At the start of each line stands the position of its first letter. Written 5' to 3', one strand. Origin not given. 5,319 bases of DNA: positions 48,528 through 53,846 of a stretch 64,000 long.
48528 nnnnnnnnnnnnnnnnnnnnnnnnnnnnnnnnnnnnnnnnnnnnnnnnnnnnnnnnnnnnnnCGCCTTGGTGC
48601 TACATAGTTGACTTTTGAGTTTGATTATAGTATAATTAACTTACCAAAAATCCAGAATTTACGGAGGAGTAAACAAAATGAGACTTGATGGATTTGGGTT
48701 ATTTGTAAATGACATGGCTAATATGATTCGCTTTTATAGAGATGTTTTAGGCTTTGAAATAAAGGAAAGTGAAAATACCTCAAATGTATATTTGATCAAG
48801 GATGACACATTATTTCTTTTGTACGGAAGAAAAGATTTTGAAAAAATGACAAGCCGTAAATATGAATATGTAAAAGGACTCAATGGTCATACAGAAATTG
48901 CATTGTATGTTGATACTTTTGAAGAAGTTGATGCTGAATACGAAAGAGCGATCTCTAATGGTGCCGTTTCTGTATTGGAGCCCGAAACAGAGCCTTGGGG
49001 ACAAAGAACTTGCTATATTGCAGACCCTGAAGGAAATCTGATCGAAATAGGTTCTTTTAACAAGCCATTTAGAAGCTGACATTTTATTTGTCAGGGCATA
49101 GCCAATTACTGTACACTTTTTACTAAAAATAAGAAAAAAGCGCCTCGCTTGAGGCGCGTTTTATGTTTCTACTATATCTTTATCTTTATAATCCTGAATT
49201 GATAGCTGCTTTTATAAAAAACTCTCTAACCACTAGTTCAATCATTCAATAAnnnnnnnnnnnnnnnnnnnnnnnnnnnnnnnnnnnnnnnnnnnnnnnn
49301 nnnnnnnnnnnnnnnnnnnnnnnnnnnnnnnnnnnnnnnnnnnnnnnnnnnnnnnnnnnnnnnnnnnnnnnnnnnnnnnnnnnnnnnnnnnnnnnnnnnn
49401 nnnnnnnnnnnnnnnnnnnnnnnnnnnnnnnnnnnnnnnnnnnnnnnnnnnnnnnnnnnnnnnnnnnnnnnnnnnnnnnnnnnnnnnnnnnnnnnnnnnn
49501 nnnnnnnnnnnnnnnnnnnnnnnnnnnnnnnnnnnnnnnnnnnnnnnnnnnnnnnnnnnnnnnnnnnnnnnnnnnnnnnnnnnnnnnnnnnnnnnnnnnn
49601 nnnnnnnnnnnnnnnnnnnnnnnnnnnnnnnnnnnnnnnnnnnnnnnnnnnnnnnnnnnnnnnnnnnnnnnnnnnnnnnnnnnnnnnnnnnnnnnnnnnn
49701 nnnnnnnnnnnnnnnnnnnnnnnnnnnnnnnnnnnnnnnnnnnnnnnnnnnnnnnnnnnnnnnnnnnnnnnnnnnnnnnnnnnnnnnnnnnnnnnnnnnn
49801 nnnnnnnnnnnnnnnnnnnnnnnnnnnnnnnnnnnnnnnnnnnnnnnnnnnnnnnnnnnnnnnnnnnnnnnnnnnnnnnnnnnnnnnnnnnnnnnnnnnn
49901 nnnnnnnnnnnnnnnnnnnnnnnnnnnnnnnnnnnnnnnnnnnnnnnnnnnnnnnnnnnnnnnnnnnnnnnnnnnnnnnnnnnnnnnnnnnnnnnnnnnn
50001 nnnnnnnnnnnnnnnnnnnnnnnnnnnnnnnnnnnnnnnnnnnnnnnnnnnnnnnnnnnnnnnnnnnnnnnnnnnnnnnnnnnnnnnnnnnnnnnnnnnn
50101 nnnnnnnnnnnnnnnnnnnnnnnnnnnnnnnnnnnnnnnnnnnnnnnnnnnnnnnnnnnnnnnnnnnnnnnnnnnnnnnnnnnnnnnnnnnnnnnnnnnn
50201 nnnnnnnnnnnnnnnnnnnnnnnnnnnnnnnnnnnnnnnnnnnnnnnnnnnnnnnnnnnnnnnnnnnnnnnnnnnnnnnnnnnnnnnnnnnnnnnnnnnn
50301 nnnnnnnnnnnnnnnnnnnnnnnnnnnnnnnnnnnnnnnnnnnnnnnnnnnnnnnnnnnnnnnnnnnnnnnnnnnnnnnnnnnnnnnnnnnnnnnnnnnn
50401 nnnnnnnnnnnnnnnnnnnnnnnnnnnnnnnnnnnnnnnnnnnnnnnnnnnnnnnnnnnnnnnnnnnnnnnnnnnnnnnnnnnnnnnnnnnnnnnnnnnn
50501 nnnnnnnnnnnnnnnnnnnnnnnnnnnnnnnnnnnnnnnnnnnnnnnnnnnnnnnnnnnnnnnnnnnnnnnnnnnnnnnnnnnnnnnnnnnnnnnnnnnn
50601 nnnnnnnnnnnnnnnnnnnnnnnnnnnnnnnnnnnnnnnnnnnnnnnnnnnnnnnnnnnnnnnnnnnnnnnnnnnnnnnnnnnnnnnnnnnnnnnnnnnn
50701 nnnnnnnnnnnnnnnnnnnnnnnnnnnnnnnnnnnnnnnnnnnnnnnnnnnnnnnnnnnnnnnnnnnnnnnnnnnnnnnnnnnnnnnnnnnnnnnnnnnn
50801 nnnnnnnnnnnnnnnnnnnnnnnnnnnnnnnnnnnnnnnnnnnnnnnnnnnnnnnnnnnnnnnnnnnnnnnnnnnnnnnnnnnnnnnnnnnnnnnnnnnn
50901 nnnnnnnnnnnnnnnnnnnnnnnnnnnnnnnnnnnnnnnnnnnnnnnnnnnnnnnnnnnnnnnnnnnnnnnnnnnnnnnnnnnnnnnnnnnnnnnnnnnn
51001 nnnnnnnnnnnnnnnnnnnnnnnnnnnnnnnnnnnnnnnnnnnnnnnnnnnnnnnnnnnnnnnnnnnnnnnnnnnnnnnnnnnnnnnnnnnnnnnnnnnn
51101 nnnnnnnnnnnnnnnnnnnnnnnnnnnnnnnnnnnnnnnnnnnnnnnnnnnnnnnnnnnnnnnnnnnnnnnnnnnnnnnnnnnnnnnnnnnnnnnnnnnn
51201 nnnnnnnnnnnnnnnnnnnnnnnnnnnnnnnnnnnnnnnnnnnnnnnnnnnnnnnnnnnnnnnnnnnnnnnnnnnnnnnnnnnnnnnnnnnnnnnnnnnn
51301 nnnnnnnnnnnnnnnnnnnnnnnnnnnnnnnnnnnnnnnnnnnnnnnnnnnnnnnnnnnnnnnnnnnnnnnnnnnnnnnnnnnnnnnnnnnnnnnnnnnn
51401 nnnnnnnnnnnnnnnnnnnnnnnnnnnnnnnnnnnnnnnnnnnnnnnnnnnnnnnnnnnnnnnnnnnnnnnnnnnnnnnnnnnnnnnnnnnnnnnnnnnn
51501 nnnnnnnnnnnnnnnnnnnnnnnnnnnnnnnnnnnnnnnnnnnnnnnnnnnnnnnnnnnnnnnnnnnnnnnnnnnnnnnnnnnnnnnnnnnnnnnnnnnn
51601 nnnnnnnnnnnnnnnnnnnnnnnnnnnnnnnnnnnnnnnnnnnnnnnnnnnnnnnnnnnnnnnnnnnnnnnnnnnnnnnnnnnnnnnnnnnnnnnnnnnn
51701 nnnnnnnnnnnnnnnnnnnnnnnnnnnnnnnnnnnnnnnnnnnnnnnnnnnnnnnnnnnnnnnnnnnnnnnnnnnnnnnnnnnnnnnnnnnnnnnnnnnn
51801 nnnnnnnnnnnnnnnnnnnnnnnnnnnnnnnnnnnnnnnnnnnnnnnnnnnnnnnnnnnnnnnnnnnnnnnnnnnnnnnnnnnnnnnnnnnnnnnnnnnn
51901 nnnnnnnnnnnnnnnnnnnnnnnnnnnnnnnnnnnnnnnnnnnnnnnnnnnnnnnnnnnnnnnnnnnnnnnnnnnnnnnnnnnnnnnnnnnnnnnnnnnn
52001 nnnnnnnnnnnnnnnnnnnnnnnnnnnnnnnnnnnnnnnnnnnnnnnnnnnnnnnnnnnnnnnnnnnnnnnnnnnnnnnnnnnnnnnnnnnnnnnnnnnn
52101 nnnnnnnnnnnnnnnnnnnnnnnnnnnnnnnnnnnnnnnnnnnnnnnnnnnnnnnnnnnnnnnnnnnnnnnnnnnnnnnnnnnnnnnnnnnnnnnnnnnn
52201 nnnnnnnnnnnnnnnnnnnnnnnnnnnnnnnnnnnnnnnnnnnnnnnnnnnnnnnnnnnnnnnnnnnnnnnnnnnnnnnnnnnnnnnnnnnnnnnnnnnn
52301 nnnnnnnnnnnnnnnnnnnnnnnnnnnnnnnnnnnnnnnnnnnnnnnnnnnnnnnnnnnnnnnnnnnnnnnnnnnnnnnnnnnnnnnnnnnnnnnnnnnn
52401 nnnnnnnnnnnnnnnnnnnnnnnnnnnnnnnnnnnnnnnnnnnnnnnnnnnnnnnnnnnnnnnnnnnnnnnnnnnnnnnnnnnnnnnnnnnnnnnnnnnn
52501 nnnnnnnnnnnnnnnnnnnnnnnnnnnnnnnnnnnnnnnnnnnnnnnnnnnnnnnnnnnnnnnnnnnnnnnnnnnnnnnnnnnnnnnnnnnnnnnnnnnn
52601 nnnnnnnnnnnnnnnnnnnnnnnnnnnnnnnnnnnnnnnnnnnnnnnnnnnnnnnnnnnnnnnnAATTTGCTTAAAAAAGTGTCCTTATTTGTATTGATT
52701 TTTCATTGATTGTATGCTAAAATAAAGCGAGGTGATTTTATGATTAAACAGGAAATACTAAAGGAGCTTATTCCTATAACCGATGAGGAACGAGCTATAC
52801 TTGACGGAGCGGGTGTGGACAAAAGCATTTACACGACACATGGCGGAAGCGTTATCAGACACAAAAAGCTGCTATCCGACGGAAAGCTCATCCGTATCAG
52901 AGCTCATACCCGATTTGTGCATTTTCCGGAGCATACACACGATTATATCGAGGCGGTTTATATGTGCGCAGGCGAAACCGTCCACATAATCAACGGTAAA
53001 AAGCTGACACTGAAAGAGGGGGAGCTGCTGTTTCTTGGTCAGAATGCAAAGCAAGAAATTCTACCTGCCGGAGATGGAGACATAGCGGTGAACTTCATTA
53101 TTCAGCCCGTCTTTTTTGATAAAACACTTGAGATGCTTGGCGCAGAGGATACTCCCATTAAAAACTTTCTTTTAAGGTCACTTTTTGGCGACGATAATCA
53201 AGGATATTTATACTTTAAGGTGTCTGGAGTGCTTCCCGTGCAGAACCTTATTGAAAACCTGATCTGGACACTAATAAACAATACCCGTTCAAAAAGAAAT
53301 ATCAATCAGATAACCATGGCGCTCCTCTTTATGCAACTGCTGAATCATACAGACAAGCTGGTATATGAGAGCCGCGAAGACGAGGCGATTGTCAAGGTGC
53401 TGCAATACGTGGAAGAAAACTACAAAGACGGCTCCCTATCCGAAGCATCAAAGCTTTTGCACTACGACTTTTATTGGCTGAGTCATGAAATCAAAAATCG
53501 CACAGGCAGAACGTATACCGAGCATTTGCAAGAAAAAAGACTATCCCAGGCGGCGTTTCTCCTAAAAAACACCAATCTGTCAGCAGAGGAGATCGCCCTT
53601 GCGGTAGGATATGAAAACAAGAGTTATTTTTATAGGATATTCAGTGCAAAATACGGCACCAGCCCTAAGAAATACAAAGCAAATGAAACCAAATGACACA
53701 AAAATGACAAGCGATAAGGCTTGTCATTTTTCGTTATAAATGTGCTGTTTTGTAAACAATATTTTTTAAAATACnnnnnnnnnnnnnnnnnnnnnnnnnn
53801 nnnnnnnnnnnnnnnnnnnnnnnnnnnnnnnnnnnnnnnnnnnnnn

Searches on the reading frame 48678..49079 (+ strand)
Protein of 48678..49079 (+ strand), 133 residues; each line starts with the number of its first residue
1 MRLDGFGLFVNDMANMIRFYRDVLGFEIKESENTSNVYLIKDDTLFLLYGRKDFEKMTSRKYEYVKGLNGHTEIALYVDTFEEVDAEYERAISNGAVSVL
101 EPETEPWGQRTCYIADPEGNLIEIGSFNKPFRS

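Call 61: search_protein_families(library=pfam, proteins=[window:48678-49079:+], max_evalue=0.0001)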
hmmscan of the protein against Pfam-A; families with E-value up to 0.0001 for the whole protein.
window:48678-49079:+ (133 aa): 3 families
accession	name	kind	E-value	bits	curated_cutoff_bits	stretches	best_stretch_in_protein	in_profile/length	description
PF00903.31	Glyoxalase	-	4.6e-19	69.4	20.6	1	3-124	2-121/121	Glyoxalase/Bleomycin resistance protein/Dioxygenase superfamily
PF12681.13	Glyoxalase_2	-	2.6e-13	50.4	30.1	1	8-126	6-115/118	Glyoxalase-like domain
PF18029.7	Glyoxalase_6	-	3.1e-09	37.9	23.6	1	10-123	6-104/106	Glyoxalase-like domain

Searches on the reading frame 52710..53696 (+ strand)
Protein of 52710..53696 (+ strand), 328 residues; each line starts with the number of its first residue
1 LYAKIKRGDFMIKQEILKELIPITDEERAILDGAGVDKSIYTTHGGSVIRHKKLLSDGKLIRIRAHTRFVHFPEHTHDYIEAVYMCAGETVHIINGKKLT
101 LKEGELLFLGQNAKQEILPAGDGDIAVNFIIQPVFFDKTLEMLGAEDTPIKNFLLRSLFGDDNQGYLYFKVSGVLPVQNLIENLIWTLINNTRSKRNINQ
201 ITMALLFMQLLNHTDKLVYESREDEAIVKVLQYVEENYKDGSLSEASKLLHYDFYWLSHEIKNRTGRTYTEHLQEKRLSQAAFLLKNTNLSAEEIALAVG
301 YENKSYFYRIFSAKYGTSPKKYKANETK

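Call 61: search_protein_families(library=pfam, proteins=[window:52710-53696:+], max_evalue=0.0001)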
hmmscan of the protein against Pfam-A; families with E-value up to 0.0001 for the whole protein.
window:52710-53696:+ (328 aa): 4 families
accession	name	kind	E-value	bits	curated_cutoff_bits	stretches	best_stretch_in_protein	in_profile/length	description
PF12833.13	HTH_18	-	1.9e-16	60.5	33.6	1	257-324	12-79/80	Helix-turn-helix domain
PF00165.29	HTH_AraC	-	2.1e-10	40.9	26.6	1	286-322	2-40/42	Bacterial regulatory helix-turn-helix proteins, AraC family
PF02311.25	AraC_binding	-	7.4e-06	26.2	21.1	1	59-119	3-63/135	AraC-like ligand binding domain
PF07883.17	Cupin_2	-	6.6e-05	23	27.2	0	72-113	11-52/70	Cupin domain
